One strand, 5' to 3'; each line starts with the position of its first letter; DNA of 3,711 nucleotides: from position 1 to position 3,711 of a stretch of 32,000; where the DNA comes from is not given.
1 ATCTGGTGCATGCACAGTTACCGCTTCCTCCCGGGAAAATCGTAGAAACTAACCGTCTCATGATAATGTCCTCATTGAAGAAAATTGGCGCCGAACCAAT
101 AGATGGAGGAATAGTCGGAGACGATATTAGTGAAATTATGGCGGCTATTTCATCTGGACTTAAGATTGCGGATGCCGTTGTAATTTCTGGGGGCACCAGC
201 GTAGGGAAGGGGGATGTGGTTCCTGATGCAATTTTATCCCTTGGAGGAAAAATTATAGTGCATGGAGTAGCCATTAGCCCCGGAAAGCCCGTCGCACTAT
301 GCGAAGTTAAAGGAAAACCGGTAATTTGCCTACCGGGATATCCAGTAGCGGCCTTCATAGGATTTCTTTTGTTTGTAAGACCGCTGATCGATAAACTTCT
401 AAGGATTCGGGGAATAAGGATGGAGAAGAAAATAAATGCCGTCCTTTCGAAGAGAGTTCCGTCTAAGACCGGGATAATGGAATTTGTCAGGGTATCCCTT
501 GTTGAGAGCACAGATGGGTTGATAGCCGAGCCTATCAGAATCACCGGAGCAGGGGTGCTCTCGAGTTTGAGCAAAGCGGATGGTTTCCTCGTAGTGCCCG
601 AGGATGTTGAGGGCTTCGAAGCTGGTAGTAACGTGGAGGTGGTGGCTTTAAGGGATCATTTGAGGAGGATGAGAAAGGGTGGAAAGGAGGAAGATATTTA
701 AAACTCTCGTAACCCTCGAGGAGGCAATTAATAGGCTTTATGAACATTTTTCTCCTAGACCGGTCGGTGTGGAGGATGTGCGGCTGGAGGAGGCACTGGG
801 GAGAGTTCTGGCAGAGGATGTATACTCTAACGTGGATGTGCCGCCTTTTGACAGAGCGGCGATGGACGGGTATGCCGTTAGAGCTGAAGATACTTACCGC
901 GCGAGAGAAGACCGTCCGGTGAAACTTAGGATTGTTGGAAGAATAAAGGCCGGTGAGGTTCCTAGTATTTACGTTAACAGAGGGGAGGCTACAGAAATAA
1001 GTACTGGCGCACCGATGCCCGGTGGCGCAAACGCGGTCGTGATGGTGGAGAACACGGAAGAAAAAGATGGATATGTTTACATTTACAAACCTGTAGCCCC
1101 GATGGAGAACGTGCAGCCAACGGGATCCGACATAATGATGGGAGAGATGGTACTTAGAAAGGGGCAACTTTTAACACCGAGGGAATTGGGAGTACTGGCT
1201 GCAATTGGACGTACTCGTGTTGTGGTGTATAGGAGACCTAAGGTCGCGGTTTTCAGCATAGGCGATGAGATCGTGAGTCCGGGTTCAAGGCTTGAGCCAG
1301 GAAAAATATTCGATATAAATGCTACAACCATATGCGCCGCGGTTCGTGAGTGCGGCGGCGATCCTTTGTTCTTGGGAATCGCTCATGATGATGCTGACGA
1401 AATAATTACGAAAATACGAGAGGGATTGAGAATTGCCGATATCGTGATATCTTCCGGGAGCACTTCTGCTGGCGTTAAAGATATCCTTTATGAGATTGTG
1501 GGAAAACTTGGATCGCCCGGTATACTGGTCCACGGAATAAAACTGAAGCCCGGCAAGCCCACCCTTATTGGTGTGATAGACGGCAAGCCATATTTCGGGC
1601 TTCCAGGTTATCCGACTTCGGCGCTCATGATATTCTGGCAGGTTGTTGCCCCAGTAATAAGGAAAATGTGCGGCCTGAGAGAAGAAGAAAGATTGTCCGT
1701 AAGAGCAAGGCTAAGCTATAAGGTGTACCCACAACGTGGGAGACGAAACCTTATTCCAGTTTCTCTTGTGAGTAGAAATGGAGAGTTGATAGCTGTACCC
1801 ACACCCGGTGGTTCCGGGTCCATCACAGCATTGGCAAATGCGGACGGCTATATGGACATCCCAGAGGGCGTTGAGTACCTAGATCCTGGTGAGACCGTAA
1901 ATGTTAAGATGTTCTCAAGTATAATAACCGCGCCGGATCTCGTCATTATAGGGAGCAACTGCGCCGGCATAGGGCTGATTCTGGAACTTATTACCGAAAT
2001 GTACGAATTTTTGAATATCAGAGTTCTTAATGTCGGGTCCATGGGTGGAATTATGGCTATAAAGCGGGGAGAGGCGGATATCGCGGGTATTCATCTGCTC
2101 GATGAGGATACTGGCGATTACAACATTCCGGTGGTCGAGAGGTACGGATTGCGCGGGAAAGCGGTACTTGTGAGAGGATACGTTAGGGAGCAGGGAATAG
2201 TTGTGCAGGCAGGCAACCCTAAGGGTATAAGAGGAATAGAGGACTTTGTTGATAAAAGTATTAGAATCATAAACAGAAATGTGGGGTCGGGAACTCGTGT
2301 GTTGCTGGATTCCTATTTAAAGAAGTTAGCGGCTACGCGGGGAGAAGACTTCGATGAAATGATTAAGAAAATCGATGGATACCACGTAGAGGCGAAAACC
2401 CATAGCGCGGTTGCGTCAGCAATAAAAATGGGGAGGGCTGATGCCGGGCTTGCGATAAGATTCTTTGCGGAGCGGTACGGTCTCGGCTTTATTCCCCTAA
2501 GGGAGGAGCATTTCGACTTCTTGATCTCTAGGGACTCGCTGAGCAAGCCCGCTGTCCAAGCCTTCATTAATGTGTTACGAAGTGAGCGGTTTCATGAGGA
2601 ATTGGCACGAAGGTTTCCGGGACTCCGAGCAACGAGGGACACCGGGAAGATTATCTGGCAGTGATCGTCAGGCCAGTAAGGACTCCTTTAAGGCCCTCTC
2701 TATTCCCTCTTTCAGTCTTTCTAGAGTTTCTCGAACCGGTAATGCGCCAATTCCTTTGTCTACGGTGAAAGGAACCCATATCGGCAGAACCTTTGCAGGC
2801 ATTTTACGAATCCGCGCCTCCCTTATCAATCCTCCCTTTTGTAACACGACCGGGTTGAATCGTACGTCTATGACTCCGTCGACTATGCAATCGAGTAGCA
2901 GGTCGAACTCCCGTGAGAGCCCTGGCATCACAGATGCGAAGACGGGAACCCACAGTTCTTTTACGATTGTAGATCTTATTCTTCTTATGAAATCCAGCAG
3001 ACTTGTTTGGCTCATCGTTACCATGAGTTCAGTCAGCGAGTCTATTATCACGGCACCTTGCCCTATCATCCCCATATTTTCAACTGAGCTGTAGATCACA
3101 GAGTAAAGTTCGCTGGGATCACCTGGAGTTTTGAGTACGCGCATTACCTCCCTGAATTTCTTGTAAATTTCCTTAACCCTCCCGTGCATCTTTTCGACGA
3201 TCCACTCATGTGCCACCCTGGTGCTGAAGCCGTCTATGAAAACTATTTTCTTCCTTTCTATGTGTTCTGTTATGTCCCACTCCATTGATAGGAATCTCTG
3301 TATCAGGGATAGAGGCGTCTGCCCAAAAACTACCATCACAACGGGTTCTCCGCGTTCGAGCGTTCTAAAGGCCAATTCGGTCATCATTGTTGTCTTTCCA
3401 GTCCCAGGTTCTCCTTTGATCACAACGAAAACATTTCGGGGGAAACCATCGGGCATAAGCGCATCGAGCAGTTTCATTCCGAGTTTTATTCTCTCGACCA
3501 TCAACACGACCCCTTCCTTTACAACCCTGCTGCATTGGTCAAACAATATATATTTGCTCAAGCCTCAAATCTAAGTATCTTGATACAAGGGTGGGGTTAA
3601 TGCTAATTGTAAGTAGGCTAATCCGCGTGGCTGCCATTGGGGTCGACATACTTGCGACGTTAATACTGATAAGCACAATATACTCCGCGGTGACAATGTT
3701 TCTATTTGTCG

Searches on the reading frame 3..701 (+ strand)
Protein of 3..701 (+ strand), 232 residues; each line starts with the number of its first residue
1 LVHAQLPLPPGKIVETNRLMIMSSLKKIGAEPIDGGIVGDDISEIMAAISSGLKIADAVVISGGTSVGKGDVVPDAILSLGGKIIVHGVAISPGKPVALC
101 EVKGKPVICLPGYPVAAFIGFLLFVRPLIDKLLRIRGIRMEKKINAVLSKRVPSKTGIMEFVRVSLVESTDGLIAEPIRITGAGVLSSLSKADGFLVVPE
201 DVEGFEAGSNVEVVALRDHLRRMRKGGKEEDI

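Call 4: search_protein_families(library=pfam, proteins=[window:3-701:+], max_evalue=0.00001)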
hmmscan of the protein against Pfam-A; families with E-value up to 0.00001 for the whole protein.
window:3-701:+ (232 aa): 2 families
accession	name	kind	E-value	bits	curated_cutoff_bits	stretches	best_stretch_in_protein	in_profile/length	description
PF00994.29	MoCF_biosynth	-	5.3e-28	98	26.6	1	10-130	11-143/144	Probable molybdopterin binding domain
PF03454.20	MoeA_C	-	1.6e-19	70.3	22.1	1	146-215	2-71/72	MoeA C-terminal region (domain IV)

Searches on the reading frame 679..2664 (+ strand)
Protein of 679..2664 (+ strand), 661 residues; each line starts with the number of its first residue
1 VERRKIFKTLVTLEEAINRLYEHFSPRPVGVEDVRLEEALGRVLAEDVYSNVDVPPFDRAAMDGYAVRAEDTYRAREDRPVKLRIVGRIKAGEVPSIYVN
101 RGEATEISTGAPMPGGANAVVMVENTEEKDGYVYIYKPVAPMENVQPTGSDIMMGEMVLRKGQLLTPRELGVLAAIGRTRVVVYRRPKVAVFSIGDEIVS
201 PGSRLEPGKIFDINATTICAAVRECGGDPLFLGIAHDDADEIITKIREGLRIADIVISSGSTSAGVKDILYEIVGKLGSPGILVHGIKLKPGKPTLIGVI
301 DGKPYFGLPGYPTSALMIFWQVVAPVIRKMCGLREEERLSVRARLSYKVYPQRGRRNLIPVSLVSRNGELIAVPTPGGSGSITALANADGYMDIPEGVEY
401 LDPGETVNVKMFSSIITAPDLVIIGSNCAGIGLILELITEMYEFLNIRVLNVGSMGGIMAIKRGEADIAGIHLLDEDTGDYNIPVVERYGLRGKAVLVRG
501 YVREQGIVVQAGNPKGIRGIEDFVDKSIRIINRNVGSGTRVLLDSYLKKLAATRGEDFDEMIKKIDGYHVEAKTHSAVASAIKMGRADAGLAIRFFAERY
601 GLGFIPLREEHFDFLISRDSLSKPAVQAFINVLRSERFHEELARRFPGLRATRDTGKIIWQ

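Call 4: search_protein_families(library=pfam, proteins=[window:679-2664:+], max_evalue=0.00001)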
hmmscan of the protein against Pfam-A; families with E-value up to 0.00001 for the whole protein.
window:679-2664:+ (661 aa): 5 families
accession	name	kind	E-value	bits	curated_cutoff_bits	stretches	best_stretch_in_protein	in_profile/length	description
PF12727.12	PBP_like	-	1.2e-66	224.1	27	1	445-634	11-193/193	PBP superfamily domain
PF03453.22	MoeA_N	-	4.1e-51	173.3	30.8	1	12-177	2-160/160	MoeA N-terminal region (domain I and II)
PF00994.29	MoCF_biosynth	-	1e-25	90.5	26.6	1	190-329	1-144/144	Probable molybdopterin binding domain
PF03454.20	MoeA_C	-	2.1e-17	63.6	22.1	1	342-410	1-70/72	MoeA C-terminal region (domain IV)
PF13531.11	SBP_bac_11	-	1.4e-06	28.7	25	1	506-637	82-216/227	Bacterial extracellular solute-binding protein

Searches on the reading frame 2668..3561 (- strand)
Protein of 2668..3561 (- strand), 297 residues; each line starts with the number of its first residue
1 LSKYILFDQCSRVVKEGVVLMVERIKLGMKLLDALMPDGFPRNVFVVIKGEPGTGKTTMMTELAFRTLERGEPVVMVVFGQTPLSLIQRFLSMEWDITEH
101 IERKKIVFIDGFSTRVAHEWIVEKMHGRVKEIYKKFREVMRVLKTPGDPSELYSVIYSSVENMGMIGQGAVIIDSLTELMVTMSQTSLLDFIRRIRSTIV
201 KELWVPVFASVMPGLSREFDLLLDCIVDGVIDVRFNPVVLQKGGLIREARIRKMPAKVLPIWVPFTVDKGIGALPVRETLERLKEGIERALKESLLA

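Call 4: search_protein_families(library=pfam, proteins=[window:2668-3561:-], max_evalue=0.00001)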
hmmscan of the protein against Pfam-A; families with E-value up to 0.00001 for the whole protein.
window:2668-3561:- (297 aa): 3 families
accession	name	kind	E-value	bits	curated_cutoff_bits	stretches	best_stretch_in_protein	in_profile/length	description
PF06745.19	ATPase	-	3.4e-23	82.7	26.6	1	26-235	2-189/231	KaiC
PF03796.21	DnaB_C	-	8.4e-07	29.1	27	1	25-104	2-81/255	DnaB-like helicase C terminal domain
PF20720.3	nSTAND3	-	2.5e-06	27.7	27.2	1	43-112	17-74/155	Novel STAND NTPase 3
